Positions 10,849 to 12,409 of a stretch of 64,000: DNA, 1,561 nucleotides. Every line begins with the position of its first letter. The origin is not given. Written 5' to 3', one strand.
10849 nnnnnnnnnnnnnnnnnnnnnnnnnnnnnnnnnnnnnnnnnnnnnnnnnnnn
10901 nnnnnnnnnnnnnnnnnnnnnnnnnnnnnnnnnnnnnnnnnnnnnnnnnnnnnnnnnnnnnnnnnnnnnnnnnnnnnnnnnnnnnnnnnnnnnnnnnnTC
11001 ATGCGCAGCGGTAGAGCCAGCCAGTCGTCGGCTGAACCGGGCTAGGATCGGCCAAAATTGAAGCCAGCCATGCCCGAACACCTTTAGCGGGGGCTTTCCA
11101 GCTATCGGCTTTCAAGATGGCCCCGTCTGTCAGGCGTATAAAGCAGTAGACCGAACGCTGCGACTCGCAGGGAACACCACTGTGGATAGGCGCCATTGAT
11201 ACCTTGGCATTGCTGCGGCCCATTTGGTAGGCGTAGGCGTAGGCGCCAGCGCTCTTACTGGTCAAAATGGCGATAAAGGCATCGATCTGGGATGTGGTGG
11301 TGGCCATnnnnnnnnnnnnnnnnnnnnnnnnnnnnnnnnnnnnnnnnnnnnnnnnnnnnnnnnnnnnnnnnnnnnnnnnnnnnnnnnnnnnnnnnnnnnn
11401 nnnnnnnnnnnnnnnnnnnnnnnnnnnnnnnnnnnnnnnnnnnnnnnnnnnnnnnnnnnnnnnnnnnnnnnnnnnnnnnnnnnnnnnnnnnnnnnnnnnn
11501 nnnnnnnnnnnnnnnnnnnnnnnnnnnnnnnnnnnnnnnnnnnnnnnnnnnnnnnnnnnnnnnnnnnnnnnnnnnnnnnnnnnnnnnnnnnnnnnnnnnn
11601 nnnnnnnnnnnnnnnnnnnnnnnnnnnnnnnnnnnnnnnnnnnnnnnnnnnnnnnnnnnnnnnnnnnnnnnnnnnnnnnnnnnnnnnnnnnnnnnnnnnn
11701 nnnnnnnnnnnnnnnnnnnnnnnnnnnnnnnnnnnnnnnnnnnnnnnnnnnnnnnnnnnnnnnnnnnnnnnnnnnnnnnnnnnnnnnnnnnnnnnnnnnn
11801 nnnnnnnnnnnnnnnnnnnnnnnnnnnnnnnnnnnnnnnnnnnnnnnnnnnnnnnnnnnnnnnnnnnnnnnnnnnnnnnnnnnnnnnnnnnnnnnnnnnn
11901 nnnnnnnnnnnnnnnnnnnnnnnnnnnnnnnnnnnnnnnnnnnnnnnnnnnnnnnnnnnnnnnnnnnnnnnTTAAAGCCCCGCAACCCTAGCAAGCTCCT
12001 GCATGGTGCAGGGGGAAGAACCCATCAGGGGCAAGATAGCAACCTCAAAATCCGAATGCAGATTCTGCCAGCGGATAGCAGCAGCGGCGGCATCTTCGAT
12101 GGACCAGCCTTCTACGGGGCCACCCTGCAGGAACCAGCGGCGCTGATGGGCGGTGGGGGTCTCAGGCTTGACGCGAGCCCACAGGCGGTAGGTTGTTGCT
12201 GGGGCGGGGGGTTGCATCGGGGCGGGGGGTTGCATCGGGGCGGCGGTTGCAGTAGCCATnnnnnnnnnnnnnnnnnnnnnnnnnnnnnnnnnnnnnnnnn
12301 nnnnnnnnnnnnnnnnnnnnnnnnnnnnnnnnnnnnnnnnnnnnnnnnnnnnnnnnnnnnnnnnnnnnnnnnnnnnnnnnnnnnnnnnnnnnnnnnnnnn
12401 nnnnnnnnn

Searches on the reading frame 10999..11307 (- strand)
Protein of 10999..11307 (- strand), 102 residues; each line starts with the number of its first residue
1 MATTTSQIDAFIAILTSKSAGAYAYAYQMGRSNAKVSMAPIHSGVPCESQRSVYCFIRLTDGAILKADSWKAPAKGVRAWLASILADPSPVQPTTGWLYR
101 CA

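Call 58: search_protein_families(library=pfam, proteins=[window:10999-11307:-], max_evalue=0.01)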
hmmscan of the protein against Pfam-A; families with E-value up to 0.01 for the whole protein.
window:10999-11307:- (102 aa): 1 family
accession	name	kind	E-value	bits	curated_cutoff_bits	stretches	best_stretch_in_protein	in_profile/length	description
PF24835.1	DUF7717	-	1.4e-09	38.6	27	1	19-83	39-97/117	Family of unknown function (DUF7717)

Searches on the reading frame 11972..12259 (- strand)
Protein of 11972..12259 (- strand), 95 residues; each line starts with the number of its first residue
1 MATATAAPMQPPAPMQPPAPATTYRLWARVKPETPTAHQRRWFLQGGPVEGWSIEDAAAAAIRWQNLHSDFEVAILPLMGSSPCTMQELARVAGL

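Call 23: find_related_loci(query=window:11972-12259:-, collection=viral_contigs, flank=10000)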
Query window:11972-12259:- (95 aa) in viral_contigs; peptide patterns used: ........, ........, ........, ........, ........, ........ (x = any residue, [..] = any of these).
6 stretches matched a pattern; 1 encode a relative of the query (tblastn E <= 1e-3); 1 distinct loci.
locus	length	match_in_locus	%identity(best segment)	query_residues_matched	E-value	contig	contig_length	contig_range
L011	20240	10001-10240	96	14-93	2e-49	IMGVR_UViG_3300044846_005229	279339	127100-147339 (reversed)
